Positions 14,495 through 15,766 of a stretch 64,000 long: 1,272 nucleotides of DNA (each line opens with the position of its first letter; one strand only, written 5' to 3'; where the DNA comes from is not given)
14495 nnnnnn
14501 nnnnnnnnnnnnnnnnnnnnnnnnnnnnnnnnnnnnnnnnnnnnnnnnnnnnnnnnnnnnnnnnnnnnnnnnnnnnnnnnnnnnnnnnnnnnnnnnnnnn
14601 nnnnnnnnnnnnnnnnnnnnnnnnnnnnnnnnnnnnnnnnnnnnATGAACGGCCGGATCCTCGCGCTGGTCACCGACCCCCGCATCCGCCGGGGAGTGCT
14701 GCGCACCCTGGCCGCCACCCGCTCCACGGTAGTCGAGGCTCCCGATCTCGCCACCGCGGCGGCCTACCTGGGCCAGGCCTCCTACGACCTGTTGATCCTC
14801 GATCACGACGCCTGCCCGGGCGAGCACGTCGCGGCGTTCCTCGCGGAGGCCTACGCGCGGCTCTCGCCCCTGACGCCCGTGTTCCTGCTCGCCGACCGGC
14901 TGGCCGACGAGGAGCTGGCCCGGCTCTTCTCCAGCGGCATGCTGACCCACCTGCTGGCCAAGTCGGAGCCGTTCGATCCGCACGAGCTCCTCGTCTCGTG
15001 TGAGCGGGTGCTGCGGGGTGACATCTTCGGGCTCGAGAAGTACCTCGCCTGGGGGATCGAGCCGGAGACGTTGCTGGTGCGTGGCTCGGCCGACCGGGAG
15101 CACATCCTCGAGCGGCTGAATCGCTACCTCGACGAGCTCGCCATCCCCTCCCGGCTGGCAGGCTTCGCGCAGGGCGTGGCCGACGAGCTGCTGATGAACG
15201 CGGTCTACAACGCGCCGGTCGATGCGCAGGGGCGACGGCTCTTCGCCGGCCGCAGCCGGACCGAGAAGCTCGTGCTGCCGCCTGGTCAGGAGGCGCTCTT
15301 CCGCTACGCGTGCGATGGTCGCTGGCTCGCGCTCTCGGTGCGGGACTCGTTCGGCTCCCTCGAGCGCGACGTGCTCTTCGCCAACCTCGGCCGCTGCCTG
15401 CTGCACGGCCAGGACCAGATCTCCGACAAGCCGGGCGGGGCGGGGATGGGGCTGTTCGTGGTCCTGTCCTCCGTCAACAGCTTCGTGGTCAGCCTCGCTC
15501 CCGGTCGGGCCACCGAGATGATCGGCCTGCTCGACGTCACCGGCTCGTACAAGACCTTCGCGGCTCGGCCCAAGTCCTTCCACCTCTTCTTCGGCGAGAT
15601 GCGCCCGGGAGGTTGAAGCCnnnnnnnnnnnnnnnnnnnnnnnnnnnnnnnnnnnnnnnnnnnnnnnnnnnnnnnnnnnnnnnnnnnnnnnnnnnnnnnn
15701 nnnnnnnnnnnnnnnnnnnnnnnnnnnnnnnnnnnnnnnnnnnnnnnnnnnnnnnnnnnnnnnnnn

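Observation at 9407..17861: Chain of translationally coupled signalling genes: HAMP-PP2C phosphatase, TPR protein, secreted PBP-like protein, REC/GHKL-like protein, zinc-ribbon Ser/Thr kinase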

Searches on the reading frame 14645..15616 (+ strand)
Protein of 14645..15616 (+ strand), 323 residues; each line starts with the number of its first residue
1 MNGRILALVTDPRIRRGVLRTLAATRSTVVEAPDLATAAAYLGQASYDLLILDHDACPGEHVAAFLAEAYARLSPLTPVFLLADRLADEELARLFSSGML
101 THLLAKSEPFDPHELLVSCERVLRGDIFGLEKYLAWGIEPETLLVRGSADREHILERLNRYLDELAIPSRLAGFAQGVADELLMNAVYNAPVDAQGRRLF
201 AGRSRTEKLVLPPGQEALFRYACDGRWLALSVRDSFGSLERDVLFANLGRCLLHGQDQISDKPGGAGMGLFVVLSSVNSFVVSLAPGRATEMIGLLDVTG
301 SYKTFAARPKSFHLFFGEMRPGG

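Call 4: search_protein_families(library=pfam, proteins=[window:14645-15616:+], max_evalue=0.01)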
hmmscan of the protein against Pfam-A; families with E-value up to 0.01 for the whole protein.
window:14645-15616:+ (323 aa): 0 families

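Call 5: search_protein_families(library=ncbifam, proteins=[window:14645-15616:+], max_evalue=0.01)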
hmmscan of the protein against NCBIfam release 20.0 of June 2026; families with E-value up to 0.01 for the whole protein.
window:14645-15616:+ (323 aa): 0 families

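Call 7: search_protein_families(library=pfam, proteins=[window:14645-15616:+], max_evalue=10)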
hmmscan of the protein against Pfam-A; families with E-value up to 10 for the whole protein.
window:14645-15616:+ (323 aa): 2 families
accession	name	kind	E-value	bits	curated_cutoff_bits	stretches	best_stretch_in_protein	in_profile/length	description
PF00072.30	Response_reg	-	0.032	14.8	30.2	1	11-103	7-97/111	Response regulator receiver domain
PF16544.10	STAR_dimer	-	0.049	13.6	26.3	1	72-94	18-40/53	Homodimerisation region of STAR domain protein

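Call 8: search_solved_structures(query=window:14645-15616:+, max_evalue=10, show_alignments=2)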
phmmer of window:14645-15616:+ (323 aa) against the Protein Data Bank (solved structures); distinct sequences matched with E-value up to 10: 11.
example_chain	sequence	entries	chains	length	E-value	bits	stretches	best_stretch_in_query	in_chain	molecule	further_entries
1zes_A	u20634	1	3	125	0.015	17.8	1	3-124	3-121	Phosphate regulon transcriptional regulatory protein phoB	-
1b00_A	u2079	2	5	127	0.015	17.8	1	3-124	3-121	PHOSPHATE REGULON TRANSCRIPTIONAL REGULATORY PROTEIN PHOB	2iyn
2jb9_A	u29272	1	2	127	0.039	16.4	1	3-124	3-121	PHOSPHATE REGULON TRANSCRIPTIONAL REGULATORY PROTEIN PHOB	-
8svz_A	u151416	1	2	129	0.2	14.1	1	4-123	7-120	Two-component response regulator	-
2jba_A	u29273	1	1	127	0.33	13.3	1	3-124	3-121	PHOSPHATE REGULON TRANSCRIPTIONAL REGULATORY PROTEIN PHOB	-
2jba_B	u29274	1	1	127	0.36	13.2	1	3-124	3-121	PHOSPHATE REGULON TRANSCRIPTIONAL REGULATORY PROTEIN PHOB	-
9xzo_A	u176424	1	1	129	0.68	12.3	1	4-123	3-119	De novo protein M1X0B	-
3kht_A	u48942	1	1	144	1.1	11.6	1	35-99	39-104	Response regulator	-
8qad_A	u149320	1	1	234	1.7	11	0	89-167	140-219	sc-apCC-6-LLIA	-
4hnr_A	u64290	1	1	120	1.7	11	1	4-123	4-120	Chemotaxis protein CheY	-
4h60_A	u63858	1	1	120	1.7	11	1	4-123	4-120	Chemotaxis protein CheY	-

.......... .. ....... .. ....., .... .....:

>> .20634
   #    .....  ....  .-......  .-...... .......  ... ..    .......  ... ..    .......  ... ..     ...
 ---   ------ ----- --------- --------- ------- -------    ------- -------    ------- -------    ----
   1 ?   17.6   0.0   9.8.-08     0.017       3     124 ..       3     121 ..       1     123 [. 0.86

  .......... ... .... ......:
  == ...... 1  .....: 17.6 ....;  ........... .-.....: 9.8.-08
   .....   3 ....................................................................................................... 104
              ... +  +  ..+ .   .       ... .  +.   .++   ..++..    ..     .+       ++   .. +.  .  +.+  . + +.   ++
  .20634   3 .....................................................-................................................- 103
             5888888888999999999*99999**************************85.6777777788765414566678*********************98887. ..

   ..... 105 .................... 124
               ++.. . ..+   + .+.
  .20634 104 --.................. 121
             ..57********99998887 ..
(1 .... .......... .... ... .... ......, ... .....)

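Call 9: find_homologous_proteins(query=window:14645-15616:+, max_evalue=0.001)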
Query window:14645-15616:+ (323 aa): 216 proteins with E <= 0.001 among 8000 candidates; the best 120 are listed.
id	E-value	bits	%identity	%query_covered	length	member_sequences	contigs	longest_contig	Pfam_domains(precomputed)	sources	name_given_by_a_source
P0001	3.4e-204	695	98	100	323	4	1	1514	-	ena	-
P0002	2.7e-128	446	66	100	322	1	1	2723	-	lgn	-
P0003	1.6e-113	397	61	99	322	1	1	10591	-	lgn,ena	-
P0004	3.5e-112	393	59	99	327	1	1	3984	-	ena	-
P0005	4.4e-105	369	59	99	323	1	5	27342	-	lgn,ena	-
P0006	9.6e-101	355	57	99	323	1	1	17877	-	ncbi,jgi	-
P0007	6.7e-96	339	54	100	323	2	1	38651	-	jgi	-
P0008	2.0e-81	292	47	98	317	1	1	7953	-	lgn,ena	-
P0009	4.4e-76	274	44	98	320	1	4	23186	-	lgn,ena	-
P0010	2.9e-74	268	43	98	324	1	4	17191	-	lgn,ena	-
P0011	2.3e-72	262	42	98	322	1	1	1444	PF00072.31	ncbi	-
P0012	3.2e-72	261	42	98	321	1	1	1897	-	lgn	-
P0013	1.4e-71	259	42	99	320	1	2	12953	-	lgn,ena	-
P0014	3.8e-71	258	43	96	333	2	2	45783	-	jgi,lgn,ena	-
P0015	3.6e-70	255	43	98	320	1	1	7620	-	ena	-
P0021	6.1e-66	241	43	98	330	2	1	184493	-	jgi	-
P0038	5.3e-46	175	34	97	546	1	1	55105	PF00072.31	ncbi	-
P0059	2.2e-41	160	39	97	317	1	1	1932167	-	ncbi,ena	-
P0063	5.2e-41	159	32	96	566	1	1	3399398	-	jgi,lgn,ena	-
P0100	1.5e-37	148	30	97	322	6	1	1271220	-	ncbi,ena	-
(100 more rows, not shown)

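Call 11: search_solved_structures(query=A1, max_evalue=1, show_alignments=3)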
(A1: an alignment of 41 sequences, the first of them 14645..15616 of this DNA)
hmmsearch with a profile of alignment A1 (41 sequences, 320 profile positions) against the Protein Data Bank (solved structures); distinct sequences matched with E-value up to 1: 46.
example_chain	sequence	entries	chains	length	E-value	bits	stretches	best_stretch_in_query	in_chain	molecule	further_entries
3luf_A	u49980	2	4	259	2.2e-06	29.9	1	5-106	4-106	Two-component system response regulator/GGDEF domain protein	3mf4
9xzo_A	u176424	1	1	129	2.6e-05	26.4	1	6-96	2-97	De novo protein M1X0B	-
8svz_A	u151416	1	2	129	7.2e-05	25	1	4-100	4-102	Two-component response regulator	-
1zh2_A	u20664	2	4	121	0.0012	20.9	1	7-95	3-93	KDP operon transcriptional regulatory protein kdpE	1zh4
3a0u_A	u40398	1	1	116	0.0017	20.4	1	6-85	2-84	Response regulator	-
3a0r_B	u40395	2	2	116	0.0018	20.3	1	6-85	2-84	Response regulator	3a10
4q7e_A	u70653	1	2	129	0.0026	19.8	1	3-90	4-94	Response regulator of a two component regulatory system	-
6lgq_D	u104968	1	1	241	0.0039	19.3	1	6-95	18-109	DNA-binding response regulator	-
4kfc_A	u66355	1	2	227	0.004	19.2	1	6-95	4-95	KDP operon transcriptional regulatory protein KdpE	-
4kny_A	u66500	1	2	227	0.004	19.2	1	6-95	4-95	KDP operon transcriptional regulatory protein KdpE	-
2pkx_A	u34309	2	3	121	0.0055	18.8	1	7-101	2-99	Transcriptional regulatory protein phoP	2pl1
7w9h_A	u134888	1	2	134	0.0071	18.4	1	4-103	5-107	Response regulator protein FleR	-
4uhj_A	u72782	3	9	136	0.0081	18.2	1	6-86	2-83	TRANSCRIPTIONAL REGULATORY PROTEIN CPXR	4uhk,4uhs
3eq2_A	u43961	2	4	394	0.013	17.6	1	4-107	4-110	Probable two-component response regulator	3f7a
4l85_A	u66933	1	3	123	0.013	17.5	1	6-95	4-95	KDP operon transcriptional regulatory protein KdpE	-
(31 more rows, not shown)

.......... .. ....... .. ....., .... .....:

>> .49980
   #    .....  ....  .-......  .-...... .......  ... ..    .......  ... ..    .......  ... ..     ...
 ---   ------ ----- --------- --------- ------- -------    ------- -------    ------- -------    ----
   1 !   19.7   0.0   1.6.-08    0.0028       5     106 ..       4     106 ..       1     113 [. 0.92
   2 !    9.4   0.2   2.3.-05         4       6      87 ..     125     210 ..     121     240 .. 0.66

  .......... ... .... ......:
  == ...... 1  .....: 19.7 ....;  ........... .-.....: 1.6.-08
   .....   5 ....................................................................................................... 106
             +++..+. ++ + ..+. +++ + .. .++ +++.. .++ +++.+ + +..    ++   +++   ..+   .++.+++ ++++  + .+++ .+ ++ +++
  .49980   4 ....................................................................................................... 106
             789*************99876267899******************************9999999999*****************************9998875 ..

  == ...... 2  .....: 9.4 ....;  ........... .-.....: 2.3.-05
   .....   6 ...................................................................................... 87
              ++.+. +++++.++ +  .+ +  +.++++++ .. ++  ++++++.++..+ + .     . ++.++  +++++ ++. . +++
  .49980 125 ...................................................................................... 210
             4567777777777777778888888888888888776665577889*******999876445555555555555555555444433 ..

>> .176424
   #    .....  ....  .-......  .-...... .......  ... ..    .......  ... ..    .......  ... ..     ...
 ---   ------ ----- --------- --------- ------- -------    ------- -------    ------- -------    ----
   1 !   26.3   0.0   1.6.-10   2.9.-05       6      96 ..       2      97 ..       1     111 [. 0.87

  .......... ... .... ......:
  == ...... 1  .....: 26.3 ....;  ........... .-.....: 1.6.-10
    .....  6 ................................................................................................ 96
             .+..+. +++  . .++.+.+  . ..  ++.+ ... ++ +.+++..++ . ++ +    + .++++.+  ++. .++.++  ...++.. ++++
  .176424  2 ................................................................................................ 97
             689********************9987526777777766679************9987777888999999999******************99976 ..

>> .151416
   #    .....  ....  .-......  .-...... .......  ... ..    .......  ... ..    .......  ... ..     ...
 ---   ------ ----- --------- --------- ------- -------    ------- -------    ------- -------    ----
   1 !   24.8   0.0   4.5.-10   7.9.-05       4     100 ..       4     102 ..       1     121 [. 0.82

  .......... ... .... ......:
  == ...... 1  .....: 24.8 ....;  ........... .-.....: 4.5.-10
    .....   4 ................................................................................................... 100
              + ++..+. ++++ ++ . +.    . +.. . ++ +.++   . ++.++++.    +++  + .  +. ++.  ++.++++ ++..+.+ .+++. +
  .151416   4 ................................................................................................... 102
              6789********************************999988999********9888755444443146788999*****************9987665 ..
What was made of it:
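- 14645..15616 (+): g4: cytoplasmic protein with a degenerate receiver domain (1-~125), a conserved linker (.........) and an RsbW/SpoIIAB-type GHKL kinase/anti-sigma-like domain (~140-320). Family profile against PDB receiver domains: 2.2e-6 (call 11).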

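Call 12: search_protein_families(library=pfam, alignment_id=A1, max_evalue=0.01)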
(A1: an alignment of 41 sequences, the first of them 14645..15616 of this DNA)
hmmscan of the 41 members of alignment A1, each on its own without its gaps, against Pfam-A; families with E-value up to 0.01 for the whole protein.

A. member 1, window:14645-15616:+ (323 aa): 0 families

B. families by the number of members that match (of 41 scanned): 3 families
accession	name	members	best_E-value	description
PF13581.12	HATPase_c_2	11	9.9e-07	Histidine kinase-like ATPase domain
PF00072.30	Response_reg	7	7.2e-05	Response regulator receiver domain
PF02518.31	HATPase_c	1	0.0023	Histidine kinase-, DNA gyrase B-, and HSP90-like ATPase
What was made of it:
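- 14645..15616 (+): HATPase_c_2 hits in 11 of 41 relatives (call 12).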

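Call 14: find_related_loci(query=A1, collection=genome_contigs, flank=10000)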
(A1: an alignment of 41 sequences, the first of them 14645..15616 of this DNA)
Query A1 (323 aa) in genome_contigs; peptide patterns used: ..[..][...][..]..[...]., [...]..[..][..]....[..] (x = any residue, [..] = any of these).
369 stretches matched a pattern; 327 encode a relative of the query (tblastn E <= 1e-3); the best 80 are kept; 80 distinct loci.
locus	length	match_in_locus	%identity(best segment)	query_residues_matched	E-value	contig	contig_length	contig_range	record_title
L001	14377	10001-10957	43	1-321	4e-85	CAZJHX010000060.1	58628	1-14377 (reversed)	MAG TPA_asm: uncultured Myxococcales bacterium isolate binchicken_co141_27 genome assembly, contig: NODE_2172_length_586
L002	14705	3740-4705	44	5-315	2e-81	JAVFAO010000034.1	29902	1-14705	MAG: Myxococcota bacterium isolate BF4_93 NODE_4476_length_29902_cov_4.670831_Biofilm4, whole genome shotgun sequence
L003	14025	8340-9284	42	2-320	3e-74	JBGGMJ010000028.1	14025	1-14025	MAG: Myxococcota bacterium isolate bin.009 k141_1248585, whole genome shotgun sequence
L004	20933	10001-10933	40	5-321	3e-74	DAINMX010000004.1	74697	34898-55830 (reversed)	MAG TPA_asm: Myxococcota bacterium isolate CTOTU11650 NODE_155_length_74697_cov_7.438386, whole genome shotgun sequence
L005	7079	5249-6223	39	5-317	2e-72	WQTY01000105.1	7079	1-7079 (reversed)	MAG: Proteobacteria bacterium isolate Cu122P3bin5 JGI20164J26629_10001979, whole genome shotgun sequence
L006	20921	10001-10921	42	5-316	6e-72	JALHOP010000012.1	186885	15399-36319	MAG: Myxococcota bacterium isolate bin.157 c_000000000478, whole genome shotgun sequence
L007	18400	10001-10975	38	5-317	1e-71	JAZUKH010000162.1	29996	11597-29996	MAG: Myxococcota bacterium isolate T1900045249_TH20190019.MAGScoT_cleanbin_000030 SGB_5730_k141_1854494, whole genome sh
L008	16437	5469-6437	39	5-315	1e-71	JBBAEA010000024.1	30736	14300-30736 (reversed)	MAG: Bradymonadales bacterium isolate SO_2017_LW2_140 scaffold_3279_c1_LW138R_2017, whole genome shotgun sequence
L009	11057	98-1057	40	5-316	1e-69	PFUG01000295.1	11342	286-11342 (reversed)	MAG: Deltaproteobacteria bacterium CG_4_9_14_3_um_filter_63_12 CG_4_9_14_3_um_filter_150_scaffold_6136_c, whole genome s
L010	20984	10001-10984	37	5-320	6e-69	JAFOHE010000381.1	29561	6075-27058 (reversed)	MAG: Proteobacteria bacterium isolate RGIG464 Dairy_cattle_Colon.Co__c4540713, whole genome shotgun sequence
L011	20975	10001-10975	38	5-317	3e-69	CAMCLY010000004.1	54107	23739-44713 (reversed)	MAG: uncultured Myxococcales bacterium isolate SRR17382101_bin.24_metaWRAP_v1.3_MAG genome assembly, contig: ERZ10544624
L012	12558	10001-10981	37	3-317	1e-68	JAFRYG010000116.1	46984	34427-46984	MAG: Proteobacteria bacterium isolate RGIG2907 Goat_Omasum.Co__c1265108, whole genome shotgun sequence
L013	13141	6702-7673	38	5-317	1e-68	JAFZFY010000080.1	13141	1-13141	MAG: Proteobacteria bacterium isolate RGIG7731 Water_buffalos_Rectum-3__c105129, whole genome shotgun sequence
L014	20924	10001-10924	41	5-316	1e-68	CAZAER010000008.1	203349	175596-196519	MAG TPA_asm: uncultured Bdellovibrionales bacterium isolate SRP287051_co1_183 genome assembly, contig: NODE_116_length_2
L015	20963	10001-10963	38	4-323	1e-67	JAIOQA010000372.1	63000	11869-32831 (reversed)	MAG: Deltaproteobacteria bacterium isolate LakeFargette_0920_ALND_MAG_72_12 LacPavin_0920_ALND_scaffold_748084, whole ge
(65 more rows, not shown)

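Call 17: find_encoding_contigs(protein=P0005, flank=10000, max_places=2)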
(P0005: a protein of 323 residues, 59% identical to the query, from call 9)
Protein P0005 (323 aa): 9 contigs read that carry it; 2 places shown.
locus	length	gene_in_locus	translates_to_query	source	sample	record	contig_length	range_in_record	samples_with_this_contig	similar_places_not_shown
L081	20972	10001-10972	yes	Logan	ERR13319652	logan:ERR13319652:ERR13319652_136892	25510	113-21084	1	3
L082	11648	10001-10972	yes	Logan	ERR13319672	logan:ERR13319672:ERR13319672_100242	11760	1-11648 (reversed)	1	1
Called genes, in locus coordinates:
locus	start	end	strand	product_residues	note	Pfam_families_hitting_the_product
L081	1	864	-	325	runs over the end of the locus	?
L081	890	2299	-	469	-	PF01743:PolyA_pol, PF12627:PolyA_pol_RNAbd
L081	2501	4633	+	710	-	PF11617:Cu-binding_MopE (weak), PF00884:Sulfatase, PF01663:Phosphodiest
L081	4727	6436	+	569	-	PF00672:HAMP, PF07228:SpoIIE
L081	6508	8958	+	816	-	PF13432:TPR_16, PF14559:TPR_19, PF12895:ANAPC3 (weak), PF13432:TPR_16, PF14559:TPR_19, PF23914:TPR_CcmH_CycH (weak), PF00515:TPR_1 (weak), PF13432:TPR_16, +14 more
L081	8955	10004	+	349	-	-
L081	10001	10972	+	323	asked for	-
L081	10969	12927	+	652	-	PF00069:Pkinase, PF03109:ABC1 (faint), PF07714:PK_Tyr_Ser-Thr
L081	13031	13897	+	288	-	PF00793:DAHP_synth_1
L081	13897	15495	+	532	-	PF18582:HZS_alpha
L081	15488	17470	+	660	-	PF21783:YNCE (faint), PF10282:Lactonase (faint)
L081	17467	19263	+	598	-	PF07494:Reg_prop (faint)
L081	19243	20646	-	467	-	PF13145:Rotamase_2 (weak), PF13616:Rotamase_3, PF00639:Rotamase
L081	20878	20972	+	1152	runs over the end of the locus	PF14537:Cytochrom_c3_2 (faint)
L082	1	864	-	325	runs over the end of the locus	?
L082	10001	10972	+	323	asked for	-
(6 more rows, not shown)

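Call 18: find_encoding_contigs(protein=P0007, flank=10000, max_places=2)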
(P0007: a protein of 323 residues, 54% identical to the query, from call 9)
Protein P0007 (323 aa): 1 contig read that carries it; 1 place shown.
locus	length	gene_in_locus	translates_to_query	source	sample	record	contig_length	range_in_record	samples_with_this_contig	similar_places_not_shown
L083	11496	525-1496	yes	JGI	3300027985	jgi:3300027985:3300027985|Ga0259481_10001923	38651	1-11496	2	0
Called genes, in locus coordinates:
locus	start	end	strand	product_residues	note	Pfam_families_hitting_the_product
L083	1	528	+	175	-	?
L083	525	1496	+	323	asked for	-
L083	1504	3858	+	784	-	-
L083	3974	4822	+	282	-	PF00793:DAHP_synth_1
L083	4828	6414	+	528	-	PF18582:HZS_alpha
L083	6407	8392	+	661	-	-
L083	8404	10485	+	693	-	PF07494:Reg_prop (faint)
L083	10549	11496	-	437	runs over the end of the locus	PF13145:Rotamase_2, PF13616:Rotamase_3, PF00639:Rotamase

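Call 20: predict_structure(alignment_id=A1)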
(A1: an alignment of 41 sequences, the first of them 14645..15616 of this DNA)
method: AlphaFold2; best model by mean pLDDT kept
length: 323 residues; sequences in the alignment: 41
mean_pLDDT: 91.9   pTM: 0.91
mean pLDDT of the five models: 91.9, 91.7, 90.9, 90.6, 90.4
residues with pLDDT >= 90: 269; 70-90: 35; 50-70: 13; < 50: 6
segments of 3 or more residues with pLDDT < 50: 321-323
pLDDT, mean of each block of 10 residues (from residue 1): 91 96 96 96 95 87 89 91 93 90 93 95 94 94 98 98 97 98 96 92 92 96 98 95 92 73 64 95 96 97 95 83 39
secondary structure, 60 per line:
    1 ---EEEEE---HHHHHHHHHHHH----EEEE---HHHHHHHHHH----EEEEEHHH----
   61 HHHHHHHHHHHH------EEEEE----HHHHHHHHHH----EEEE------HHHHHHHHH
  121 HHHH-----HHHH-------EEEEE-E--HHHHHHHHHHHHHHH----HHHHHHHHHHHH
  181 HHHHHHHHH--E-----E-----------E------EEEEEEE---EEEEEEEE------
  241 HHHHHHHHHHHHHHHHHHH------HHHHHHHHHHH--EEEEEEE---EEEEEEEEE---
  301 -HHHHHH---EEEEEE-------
elements in order: E4-8 H12-23 E28-31 H35-44 E49-53 H61-72 E79-83 H88-97 E102-105 H112-124 H130-133 E141-145 H150-164 H169-189 E217-223 E227-234 H241-259 H266-276 E279-285 E289-297 H302-307 E311-316
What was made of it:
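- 14645..15616 (+): AF2 pLDDT 91.9 (call 20).
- On HsbR/CrsR: The PP2C is the separate membrane protein g1. g4 has no PP2C domain (calls 4, 7, 20).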
